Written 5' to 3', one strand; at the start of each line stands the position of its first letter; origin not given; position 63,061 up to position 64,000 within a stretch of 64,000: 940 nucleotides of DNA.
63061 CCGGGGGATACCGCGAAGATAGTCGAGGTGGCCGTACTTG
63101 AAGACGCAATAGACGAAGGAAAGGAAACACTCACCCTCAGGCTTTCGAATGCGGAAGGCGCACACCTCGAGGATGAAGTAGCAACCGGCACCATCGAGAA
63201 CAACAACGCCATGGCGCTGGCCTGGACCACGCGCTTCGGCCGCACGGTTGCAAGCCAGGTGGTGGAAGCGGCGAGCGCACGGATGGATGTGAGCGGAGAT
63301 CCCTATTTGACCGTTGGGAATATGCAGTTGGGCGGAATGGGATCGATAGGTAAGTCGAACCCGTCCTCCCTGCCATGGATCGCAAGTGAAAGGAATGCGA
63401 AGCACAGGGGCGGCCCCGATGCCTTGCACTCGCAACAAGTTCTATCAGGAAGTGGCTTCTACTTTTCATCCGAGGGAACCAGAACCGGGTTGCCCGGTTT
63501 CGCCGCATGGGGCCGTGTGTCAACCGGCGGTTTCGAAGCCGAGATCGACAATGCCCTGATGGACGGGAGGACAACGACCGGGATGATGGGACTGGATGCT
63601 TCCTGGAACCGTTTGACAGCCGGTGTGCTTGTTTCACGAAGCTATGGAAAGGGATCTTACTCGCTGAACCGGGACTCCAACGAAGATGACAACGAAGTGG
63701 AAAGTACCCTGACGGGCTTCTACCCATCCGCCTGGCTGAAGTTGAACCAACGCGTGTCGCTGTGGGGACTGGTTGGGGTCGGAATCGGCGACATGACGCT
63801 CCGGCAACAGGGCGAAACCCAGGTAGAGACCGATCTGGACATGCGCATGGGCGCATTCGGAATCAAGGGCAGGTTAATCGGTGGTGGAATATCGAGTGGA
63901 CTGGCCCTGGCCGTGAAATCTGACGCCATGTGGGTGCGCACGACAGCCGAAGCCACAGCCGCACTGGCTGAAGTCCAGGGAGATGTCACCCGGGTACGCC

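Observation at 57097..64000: Giant open-ended ORF absent from the ORF track: autotransporter whose passenger is built entirely from eukaryote-type adhesion modules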

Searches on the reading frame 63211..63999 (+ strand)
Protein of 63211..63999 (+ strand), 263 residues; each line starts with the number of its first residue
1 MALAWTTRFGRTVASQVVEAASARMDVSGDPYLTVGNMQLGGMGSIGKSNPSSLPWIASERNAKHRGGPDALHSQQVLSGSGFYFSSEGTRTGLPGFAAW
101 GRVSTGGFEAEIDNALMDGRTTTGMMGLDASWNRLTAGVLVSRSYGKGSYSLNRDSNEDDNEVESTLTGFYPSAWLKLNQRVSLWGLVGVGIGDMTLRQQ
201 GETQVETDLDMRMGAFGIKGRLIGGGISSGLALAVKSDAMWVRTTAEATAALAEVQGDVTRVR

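Call 5: search_protein_families(library=pfam, proteins=[window:63211-63999:+], max_evalue=10)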
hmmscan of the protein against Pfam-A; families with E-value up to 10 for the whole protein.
window:63211-63999:+ (263 aa): 1 family
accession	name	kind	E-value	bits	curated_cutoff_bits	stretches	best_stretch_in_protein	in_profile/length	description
PF13505.12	OMP_b-brl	-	0.047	14.3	28.7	1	142-215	61-134/175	Outer membrane protein beta-barrel domain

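Call 6: search_solved_structures(query=window:63211-63999:+, max_evalue=10, show_alignments=2)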
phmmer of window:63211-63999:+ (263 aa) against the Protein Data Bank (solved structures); distinct sequences matched with E-value up to 10: 0.

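Call 7: find_homologous_proteins(query=window:63211-63999:+, max_evalue=0.001)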
Query window:63211-63999:+ (263 aa): 50 proteins with E <= 0.001 among 2365 candidates.
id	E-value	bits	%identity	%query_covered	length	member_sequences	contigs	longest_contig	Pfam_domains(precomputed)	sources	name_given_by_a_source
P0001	2.6e-92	327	69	85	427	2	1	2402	-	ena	-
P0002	2.8e-63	232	80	53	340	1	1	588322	PF13505.13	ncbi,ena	-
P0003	2.2e-60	223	46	100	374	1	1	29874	-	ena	-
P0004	5.2e-60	221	53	73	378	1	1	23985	-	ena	-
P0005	3.5e-59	219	45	100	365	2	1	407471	-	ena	-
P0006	4.0e-57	212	52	71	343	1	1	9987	-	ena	-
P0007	4.7e-56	208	46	97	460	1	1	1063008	-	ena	-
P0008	5.4e-56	208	44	100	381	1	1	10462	-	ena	-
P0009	2.6e-55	206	43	97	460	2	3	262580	-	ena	-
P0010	3.3e-54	202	45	97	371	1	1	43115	-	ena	-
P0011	3.5e-54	202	44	100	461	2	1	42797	-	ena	-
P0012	4.3e-54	202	46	97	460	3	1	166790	-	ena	-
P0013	7.0e-54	201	44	95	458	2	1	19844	-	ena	-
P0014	2.0e-53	200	81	44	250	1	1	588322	PF03160.21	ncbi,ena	-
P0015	4.4e-52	195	51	72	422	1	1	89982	-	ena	-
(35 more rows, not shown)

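Call 9: search_protein_families(library=pfam, proteins=[P0007, P0012, P0001, P0002, P0009, P0011, P0013], max_evalue=10)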
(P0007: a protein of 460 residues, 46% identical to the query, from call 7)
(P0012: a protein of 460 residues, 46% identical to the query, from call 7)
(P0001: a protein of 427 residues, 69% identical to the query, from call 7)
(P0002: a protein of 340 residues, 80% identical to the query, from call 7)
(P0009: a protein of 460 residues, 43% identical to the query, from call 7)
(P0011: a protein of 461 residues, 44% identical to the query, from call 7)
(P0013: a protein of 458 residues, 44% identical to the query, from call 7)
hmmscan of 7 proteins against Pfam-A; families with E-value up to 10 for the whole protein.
P0007 (460 aa): 1 family
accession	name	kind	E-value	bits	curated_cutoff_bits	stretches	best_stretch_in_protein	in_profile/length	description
PF21112.3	CsgH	-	0.032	14.7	27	1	133-181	15-63/88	CsgH protein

P0012 (460 aa): 1 family
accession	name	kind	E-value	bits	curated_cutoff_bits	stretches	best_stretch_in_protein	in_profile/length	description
PF13505.12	OMP_b-brl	-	0.13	12.9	28.7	1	107-216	33-137/175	Outer membrane protein beta-barrel domain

P0001 (427 aa): 2 families
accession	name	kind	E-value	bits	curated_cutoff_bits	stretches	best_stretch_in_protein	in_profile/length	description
PF13505.12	OMP_b-brl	-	0.017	15.8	28.7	1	41-175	19-134/175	Outer membrane protein beta-barrel domain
PF24653.1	Phage_OMP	-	0.11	13.1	27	1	235-303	53-120/122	Cyanophage outer membrane protein like beta barrel domain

P0002 (340 aa): 1 family
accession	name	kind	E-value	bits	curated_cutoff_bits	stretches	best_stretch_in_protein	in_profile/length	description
PF13505.12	OMP_b-brl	-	7.3e-05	23.4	28.7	1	24-91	70-134/175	Outer membrane protein beta-barrel domain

P0009 (460 aa): 0 families

P0011 (461 aa): 1 family
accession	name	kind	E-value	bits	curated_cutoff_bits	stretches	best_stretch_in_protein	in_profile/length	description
PF13505.12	OMP_b-brl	-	0.057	14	28.7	1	109-210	29-131/175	Outer membrane protein beta-barrel domain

P0013 (458 aa): 1 family
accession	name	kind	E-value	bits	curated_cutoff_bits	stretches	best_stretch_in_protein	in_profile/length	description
PF13505.12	OMP_b-brl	-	0.017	15.7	28.7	2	91-211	22-135/175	Outer membrane protein beta-barrel domain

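Call 10: search_protein_families(library=ncbifam, proteins=[P0007, P0012, P0001, P0002, P0009, P0011, P0013], max_evalue=10)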
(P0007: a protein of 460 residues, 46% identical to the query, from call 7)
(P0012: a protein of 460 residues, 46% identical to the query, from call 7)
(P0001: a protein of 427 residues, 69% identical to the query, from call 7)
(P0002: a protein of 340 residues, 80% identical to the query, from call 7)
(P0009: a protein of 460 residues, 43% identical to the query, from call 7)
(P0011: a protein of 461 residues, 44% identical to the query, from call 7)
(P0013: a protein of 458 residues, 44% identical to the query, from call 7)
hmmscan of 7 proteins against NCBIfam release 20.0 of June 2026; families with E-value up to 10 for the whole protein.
P0007 (460 aa): 0 families

P0012 (460 aa): 1 family
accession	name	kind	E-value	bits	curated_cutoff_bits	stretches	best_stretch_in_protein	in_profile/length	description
TIGR01414.1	autotrans_barl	domain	1.2e-05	24.6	16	1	90-168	164-242/432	autotransporter outer membrane beta-barrel domain-containing protein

P0001 (427 aa): 1 family
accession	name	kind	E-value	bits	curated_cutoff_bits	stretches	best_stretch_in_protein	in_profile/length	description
TIGR01414.1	autotrans_barl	domain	0.0092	15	16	2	54-133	164-244/432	autotransporter outer membrane beta-barrel domain-containing protein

P0002 (340 aa): 1 family
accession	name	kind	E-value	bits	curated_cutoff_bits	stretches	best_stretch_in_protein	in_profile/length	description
TIGR01414.1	autotrans_barl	domain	0.0044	16.1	16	1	126-179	326-375/432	autotransporter outer membrane beta-barrel domain-containing protein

P0009 (460 aa): 0 families

P0011 (461 aa): 1 family
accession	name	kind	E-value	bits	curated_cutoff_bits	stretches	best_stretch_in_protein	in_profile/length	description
TIGR01414.1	autotrans_barl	domain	8.8e-06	25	16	1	91-169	159-242/432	autotransporter outer membrane beta-barrel domain-containing protein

P0013 (458 aa): 0 families

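Call 12: find_encoding_contigs(protein=P0002, flank=10000, max_places=4)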
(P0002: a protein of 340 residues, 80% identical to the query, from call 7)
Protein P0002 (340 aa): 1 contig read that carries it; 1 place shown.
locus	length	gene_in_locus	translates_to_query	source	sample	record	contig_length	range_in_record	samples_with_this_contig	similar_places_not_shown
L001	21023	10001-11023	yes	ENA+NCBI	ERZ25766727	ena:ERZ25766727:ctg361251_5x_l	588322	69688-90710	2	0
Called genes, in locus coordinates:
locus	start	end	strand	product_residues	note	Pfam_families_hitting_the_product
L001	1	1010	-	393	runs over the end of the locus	PF13462:Thioredoxin_4, PF01323:DSBA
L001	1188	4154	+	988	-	PF23598:LRR_14, PF12799:LRR_4 (weak), PF13306:LRR_5 (weak), PF13855:LRR_8, PF12799:LRR_4 (weak), PF13306:LRR_5 (weak), PF13855:LRR_8, PF00041:fn3, +5 more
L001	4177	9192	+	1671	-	PF00041:fn3, PF16656:Pur_ac_phosph_N (weak), PF25059:FN3_DSCAM-DSCAML_C (weak), PF00041:fn3, PF00028:Cadherin (weak), PF00041:fn3, PF25059:FN3_DSCAM-DSCAML_C (weak), PF00041:fn3, +11 more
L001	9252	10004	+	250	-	PF03160:Calx-beta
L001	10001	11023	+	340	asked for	PF13505:OMP_b-brl (faint)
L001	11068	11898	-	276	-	PF05721:PhyH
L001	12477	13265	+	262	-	PF01979:Amidohydro_1, PF07969:Amidohydro_3 (weak)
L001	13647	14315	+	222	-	PF02746:MR_MLE_N (weak), PF13378:MR_MLE_C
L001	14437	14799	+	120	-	PF13378:MR_MLE_C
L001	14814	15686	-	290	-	PF05721:PhyH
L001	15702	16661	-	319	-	PF24681:Kelch_KLHDC2_KLHL20_DRC7 (weak), PF24981:Beta-prop_ATRN-LZTR1 (faint), PF01344:Kelch_1 (faint), PF24681:Kelch_KLHDC2_KLHL20_DRC7, PF13415:Beta-prop_FBX42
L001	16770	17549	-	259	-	PF03328:HpcH_HpaI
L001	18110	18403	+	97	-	PF13560:HTH_31 (weak), PF12844:HTH_19 (weak), PF01381:HTH_3, PF15943:YdaS_toxin (faint)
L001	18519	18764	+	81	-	PF02604:PhdYeFM_antitox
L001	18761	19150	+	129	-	PF01850:PIN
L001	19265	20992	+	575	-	PF26099:DUF8034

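Call 17: search_solved_structures(query=A1, max_evalue=10, show_alignments=1)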
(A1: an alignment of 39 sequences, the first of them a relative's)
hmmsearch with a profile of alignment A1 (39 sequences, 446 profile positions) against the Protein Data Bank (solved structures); distinct sequences matched with E-value up to 10: 0.

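Call 19: find_related_loci(query=A1, collection=genome_contigs, flank=10000)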
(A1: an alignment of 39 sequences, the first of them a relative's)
Query A1 (460 aa) in genome_contigs; peptide patterns used: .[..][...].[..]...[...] (x = any residue, [..] = any of these).
54 stretches matched a pattern; 33 encode a relative of the query (tblastn E <= 1e-3); 33 distinct loci.
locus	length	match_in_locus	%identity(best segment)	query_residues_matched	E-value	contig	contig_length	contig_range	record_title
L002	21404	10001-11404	47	1-460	3e-116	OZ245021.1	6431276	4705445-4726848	MAG: Gammaproteobacteria bacterium isolate 67a87912-4c7a-4147-b5b2-fff17a58665b genome assembly, chromosome: 1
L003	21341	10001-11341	47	1-441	4e-110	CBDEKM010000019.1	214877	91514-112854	MAG: bacterium isolate fecf1fe2-d5d3-4dbd-a99f-11e0e87e1ef0 genome assembly, contig: contig_19, whole genome shotgun seq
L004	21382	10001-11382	63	1-460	3e-109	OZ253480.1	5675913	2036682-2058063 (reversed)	MAG: uncultured Candidatus Binatia bacterium isolate 01c1d691-c9b9-4499-9944-1e5a173e9d55 genome assembly, chromosome: 1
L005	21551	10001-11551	44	1-460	9e-103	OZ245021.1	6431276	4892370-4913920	MAG: Gammaproteobacteria bacterium isolate 67a87912-4c7a-4147-b5b2-fff17a58665b genome assembly, chromosome: 1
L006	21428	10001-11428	44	1-460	5e-101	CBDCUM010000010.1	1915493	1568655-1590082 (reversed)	MAG: Rhodobacterales bacterium isolate 54aa7a54-9c23-45b2-b241-321a049084e4 genome assembly, contig: contig_10, whole ge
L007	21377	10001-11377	40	1-447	2e-99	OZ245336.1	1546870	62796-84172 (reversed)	MAG: Bdellovibrionales bacterium isolate b763dff2-9b9c-4fd6-a4c3-362557c5312a genome assembly, chromosome: 1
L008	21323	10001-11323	40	1-437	6e-98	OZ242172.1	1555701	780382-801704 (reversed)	MAG: Bdellovibrionales bacterium isolate 4279971f-fc04-4b2c-a4cb-decded2a49d9 genome assembly, chromosome: 1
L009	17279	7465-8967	44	1-460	3e-96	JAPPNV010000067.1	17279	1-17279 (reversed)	MAG: Rhodospirillales bacterium isolate RHO3_bin_80 NODE_4948_length_17279_cov_21.226254, whole genome shotgun sequence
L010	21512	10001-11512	40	1-460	2e-94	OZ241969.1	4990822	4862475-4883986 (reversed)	MAG: Candidatus Poriferihabitaceae bacterium isolate d30718d0-db98-4e6b-9c52-98a42f8724a6 genome assembly, chromosome: 1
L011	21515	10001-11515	40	1-460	9e-94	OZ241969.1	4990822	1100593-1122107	MAG: Candidatus Poriferihabitaceae bacterium isolate d30718d0-db98-4e6b-9c52-98a42f8724a6 genome assembly, chromosome: 1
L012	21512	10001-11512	40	1-460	1e-93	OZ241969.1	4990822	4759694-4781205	MAG: Candidatus Poriferihabitaceae bacterium isolate d30718d0-db98-4e6b-9c52-98a42f8724a6 genome assembly, chromosome: 1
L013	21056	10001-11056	49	117-460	3e-93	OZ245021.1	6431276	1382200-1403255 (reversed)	MAG: Gammaproteobacteria bacterium isolate 67a87912-4c7a-4147-b5b2-fff17a58665b genome assembly, chromosome: 1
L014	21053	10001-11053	48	112-460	8e-93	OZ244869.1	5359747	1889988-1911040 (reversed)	MAG: uncultured Candidatus Binatia bacterium isolate 4a3a7036-e571-4a1a-a60d-b403d30aaf4e genome assembly, chromosome: 1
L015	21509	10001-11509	40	1-460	3e-91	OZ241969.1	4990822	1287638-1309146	MAG: Candidatus Poriferihabitaceae bacterium isolate d30718d0-db98-4e6b-9c52-98a42f8724a6 genome assembly, chromosome: 1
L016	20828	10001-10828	48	193-460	3e-70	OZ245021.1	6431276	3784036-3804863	MAG: Gammaproteobacteria bacterium isolate 67a87912-4c7a-4147-b5b2-fff17a58665b genome assembly, chromosome: 1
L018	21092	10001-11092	40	94-441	1e-67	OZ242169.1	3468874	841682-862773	MAG: Gammaproteobacteria bacterium isolate ff4940f8-66a3-454c-92a4-cb6e2abc23bc genome assembly, chromosome: 1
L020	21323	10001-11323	41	1-437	2e-98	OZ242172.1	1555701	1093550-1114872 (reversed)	MAG: Bdellovibrionales bacterium isolate 4279971f-fc04-4b2c-a4cb-decded2a49d9 genome assembly, chromosome: 1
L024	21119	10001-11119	32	65-426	1e-27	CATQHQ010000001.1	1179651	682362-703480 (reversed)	MAG: Longimicrobiales bacterium isolate bdafc7ec-6e0c-465c-8f66-a453459d6fe7 genome assembly, contig: contig_1, whole ge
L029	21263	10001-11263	30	5-427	3e-14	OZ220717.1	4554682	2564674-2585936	MAG: Pseudomonadales bacterium isolate e958075d-7ee5-44b9-87ba-8c9210635fca genome assembly, chromosome: 1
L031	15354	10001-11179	29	57-460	8e-15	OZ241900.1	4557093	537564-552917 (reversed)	MAG: Candidatus Azotimanducaceae bacterium isolate 6709ce91-7ab9-400f-b60a-8ddaec63a3c8 genome assembly, chromosome: 1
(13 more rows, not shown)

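Call 22: search_protein_families(library=pfam, proteins=[L005:2681-11551:+, L018:5714-11149:+, L006:6818-11428:+, L007:6155-11422:+, L012:6785-11512:+], max_evalue=0.001)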
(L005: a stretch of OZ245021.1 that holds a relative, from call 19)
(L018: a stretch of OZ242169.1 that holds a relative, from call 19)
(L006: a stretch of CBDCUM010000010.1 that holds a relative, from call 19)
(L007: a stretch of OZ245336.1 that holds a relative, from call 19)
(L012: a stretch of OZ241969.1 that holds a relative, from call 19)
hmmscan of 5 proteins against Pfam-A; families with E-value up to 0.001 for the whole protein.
L005:2681-11551:+ (2957 aa): 5 families
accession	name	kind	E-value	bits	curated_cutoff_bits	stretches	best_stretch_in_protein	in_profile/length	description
PF00041.27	fn3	-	4e-22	78.7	25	2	1520-1604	2-78/84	Fibronectin type III domain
PF03160.20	Calx-beta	-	2.1e-15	57.2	27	1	2333-2417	14-98/119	Calx-beta domain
PF25788.1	Ig_Rha78A_N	-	2.7e-06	28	27.4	0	1532-1607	18-97/105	Rha78A-like, N-terminal immunoglobulin domain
PF16656.11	Pur_ac_phosph_N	-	2.7e-05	25.1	30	0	1524-1605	6-90/93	Purple acid Phosphatase, N-terminal domain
PF22633.2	F5_F8_type_C_2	-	0.00013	23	27.8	0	1531-1591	32-90/91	NedA-like, galactose-binding domain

L018:5714-11149:+ (1812 aa): 1 family
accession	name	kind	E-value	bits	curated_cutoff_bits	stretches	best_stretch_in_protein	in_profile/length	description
PF03160.20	Calx-beta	-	1.3e-12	48.2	27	1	1148-1235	16-98/119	Calx-beta domain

L006:6818-11428:+ (1537 aa): 2 families
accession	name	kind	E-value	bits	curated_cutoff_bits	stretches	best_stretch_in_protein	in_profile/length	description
PF12733.13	Cadherin-like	-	5.1e-29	101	24.2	2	576-659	4-88/89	Cadherin-like beta sandwich domain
PF03160.20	Calx-beta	-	6.1e-19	68.6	27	1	964-1051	23-115/119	Calx-beta domain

L007:6155-11422:+ (1756 aa): 1 family
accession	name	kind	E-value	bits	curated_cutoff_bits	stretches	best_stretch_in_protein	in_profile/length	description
PF03160.20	Calx-beta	-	7.8e-36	123.1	27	2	1168-1272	8-115/119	Calx-beta domain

L012:6785-11512:+ (1576 aa): 2 families
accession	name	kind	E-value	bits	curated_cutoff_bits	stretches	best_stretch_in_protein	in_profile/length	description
PF03160.20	Calx-beta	-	1.7e-21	76.8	27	1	973-1048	23-99/119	Calx-beta domain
PF12733.13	Cadherin-like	-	6.1e-13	49.5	24.2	2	636-736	6-86/89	Cadherin-like beta sandwich domain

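Call 28: predict_structure(alignment_id=A1)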
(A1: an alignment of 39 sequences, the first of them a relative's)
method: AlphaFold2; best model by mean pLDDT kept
length: 460 residues; sequences in the alignment: 39
mean_pLDDT: 58.4   pTM: 0.57
mean pLDDT of the five models: 58.4, 49.7, 47.1, 45.7, 40.6
residues with pLDDT >= 90: 9; 70-90: 139; 50-70: 159; < 50: 153
segments of 3 or more residues with pLDDT < 50: 1-6, 30-78, 86-90, 310-312, 314-317, 325-403
pLDDT, mean of each block of 10 residues (from residue 1): 48 75 53 35 28 36 32 45 52 69 57 64 80 85 73 64 85 86 88 74 79 82 72 79 64 67 75 71 67 58 60 50 45 37 31 31 22 24 32 40 49 61 62 66 64 67
secondary structure, 60 per line:
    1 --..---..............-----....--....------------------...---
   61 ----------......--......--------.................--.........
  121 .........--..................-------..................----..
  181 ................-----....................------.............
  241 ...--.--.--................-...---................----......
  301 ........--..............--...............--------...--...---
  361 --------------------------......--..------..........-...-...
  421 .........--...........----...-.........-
elements in order: H8-21 E27-30 E33-36 H71-76 E79-84 E93-109 E112-129 E132-149 E157-174 E179-196 E202-221 E228-243 E252-267 E269-271 E275-290 E295-308 E311-324 E327-341 E350-352 E355-357 E387-392 E403-412 E418-429 E432-442 E451-459

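Call 30: fold_search(model_id=the predicted structure, library=pdb)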
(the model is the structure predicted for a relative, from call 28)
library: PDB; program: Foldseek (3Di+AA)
matches with E <= 10: 663; with E <= 0.001: 17
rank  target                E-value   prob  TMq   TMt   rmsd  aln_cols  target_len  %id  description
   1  3qq2_A                3.3e-06  1.00  0.37  0.63   5.4       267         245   16  Crystal Structure of the Beta Domain of the Bordetella Autotransporter Brka (released 2011-04-13)
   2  3qq2_B                4.4e-06  1.00  0.38  0.64   5.3       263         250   17  Crystal Structure of the Beta Domain of the Bordetella Autotransporter Brka (released 2011-04-13)
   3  3qq2_C                2.6e-05  1.00  0.38  0.63   5.5       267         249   16  Crystal Structure of the Beta Domain of the Bordetella Autotransporter Brka (released 2011-04-13)
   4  8bnz_P                6.2e-05  1.00  0.30  0.42  16.6       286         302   14  BAM-EspP complex structure with BamA-G431C/EspP-N1293C mutations in nanodisc (released 2023-04-26)
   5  2qom_A                1.5e-04  1.00  0.38  0.60   5.4       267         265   12  The crystal structure of the E.coli EspP autotransporter Beta-domain. (released 2007-11-13)
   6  3aeh_A                2.7e-04  1.00  0.35  0.51   5.8       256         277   14  Integral membrane domain of autotransporter Hbp (released 2010-07-07)
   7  3slj                  3.2e-04  1.00  0.29  0.41  19.1       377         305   10  Pre-cleavage Structure of the Autotransporter EspP - N1023A mutant (released 2011-11-16)
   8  3slo                  3.2e-04  1.00  0.28  0.39  19.2       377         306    9  Pre-cleavage Structure of the Autotransporter EspP - N1023D mutant (released 2011-11-16)
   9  4mee                  3.3e-04  1.00  0.38  0.54   6.4       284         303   14  Crystal structure of the transport unit of the autotransporter AIDA-I from Escherichia coli (released 2014-06-04)
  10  1uyn                  4.0e-04  1.00  0.34  0.49   6.6       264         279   17  Translocator domain of autotransporter NalP from Neisseria meningitidis (released 2004-03-18)
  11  9a2o_MODEL_1_A        4.0e-04  1.00  0.31  0.20  12.3       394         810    9  Model of E. coli BamA by in-cell photo-crosslinking MS and deep learning (released 2023-02-24)
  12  2qom_B                6.3e-04  1.00  0.35  0.54   5.5       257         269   14  The crystal structure of the E.coli EspP autotransporter Beta-domain. (released 2007-11-13)
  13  8bo2_P                6.3e-04  1.00  0.26  0.36  23.6       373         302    9  BAM-EspP complex structure with BamA-S425C/EspP-S1299C mutations in nanodisc (released 2023-04-26)
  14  3slt                  7.0e-04  1.00  0.29  0.40  19.2       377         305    9  Pre-cleavage Structure of the Autotransporter EspP - N1023S Mutant (released 2011-11-16)
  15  6h7f_A                7.0e-04  0.99  0.26  0.20  18.6       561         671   10  Crystal structure of BauA, the Ferric preacinetobactin receptor from Acinetobacter baumannii in complex with Fe3+-Prea (released 2018-10-10)
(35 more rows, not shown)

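Call 31: search_protein_families(library=pfam, proteins=[L002:7688-11404:+, L011:7472-11515:+, L020:6263-11389:+, L024:6194-11269:+, L031:4598-11179:+, L029:7931-11365:+], max_evalue=0.001)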
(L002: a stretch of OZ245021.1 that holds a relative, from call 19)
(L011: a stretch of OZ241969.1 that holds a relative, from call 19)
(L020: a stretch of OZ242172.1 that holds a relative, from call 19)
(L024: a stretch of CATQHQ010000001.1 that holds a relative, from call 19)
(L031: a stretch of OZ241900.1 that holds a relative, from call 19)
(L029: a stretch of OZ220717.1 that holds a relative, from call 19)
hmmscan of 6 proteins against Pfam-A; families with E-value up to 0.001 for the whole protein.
L002:7688-11404:+ (1239 aa): 3 families
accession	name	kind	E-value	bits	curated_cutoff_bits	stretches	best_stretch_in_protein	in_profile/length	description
PF03160.20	Calx-beta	-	1.2e-41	141.9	27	2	458-542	35-117/119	Calx-beta domain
PF13567.11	DUF4131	-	0.00081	19.6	31.6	0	302-333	106-137/165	Domain of unknown function (DUF4131)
PF20579.4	LapA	-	0.00086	20.1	27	0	440-542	11-98/99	LapA domain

L011:7472-11515:+ (1348 aa): 1 family
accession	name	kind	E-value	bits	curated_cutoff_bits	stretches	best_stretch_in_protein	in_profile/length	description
PF03160.20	Calx-beta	-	2.1e-21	76.6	27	1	744-819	23-99/119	Calx-beta domain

L020:6263-11389:+ (1709 aa): 1 family
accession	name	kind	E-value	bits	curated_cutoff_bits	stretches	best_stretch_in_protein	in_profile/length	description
PF03160.20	Calx-beta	-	3.2e-36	124.4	27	2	1133-1224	8-99/119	Calx-beta domain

L024:6194-11269:+ (1692 aa): 4 families
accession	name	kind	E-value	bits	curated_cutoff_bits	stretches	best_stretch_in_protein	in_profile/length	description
PF00028.23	Cadherin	-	2.6e-31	108.3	28.8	3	745-830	1-88/93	Cadherin domain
PF17963.7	Big_9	-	2.4e-15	57.6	23.6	0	1069-1128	29-89/89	Bacterial Ig domain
PF23592.1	Cadherin_CELSR2_9th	-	5e-13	49.4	36.8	0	935-994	2-63/100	CELSR2-like, ninth cadherin domain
PF17803.7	Cadherin_4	-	6.3e-12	46.3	25.1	0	625-674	3-50/71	Bacterial cadherin-like domain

L031:4598-11179:+ (2194 aa): 1 family
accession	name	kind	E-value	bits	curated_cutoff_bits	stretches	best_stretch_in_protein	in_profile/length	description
PF03160.20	Calx-beta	-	6.2e-125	410.6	27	7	1510-1620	5-119/119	Calx-beta domain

L029:7931-11365:+ (1145 aa): 1 family
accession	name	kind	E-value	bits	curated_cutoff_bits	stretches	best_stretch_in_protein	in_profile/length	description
PF03160.20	Calx-beta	-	2.1e-62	208.9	27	3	494-586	23-119/119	Calx-beta domain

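Call 47: search_protein_representatives(alignment_id=A1)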
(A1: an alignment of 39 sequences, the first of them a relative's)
Query: 39 sequences, 446 profile positions. Proteins with E-value up to 0.001 (for the whole library): 8829; up to 1e-10: 7280; up to 1e-30: 4692. The best 150 are listed.
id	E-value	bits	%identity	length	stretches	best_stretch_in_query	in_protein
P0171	1.3e-217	739.5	-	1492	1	1-446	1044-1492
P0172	8.2e-216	733.5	-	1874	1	1-446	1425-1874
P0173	3.4e-214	728.2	-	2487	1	1-446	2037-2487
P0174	7.4e-213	723.7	-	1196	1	1-446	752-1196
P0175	2.5e-211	718.7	-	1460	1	1-446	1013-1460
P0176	3.9e-209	711.5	-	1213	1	1-446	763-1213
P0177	3.6e-207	705.0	-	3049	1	1-446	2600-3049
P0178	7.9e-203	690.7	-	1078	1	1-446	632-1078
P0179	2.1e-201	686.0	-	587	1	1-446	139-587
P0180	3.7e-200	681.9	-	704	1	1-446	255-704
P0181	2.7e-198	675.7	-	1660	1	1-446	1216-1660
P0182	3.2e-197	672.2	-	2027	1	1-446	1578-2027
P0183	4.8e-197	671.6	-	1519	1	1-446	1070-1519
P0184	8.4e-197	670.8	-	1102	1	2-446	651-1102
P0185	4.6e-196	668.4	-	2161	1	1-446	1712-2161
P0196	1.0e-186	637.6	-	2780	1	1-446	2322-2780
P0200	6.0e-185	631.8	-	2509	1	1-446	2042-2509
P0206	8.1e-176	601.7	-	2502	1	1-446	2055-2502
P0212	2.3e-161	554.0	-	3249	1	2-443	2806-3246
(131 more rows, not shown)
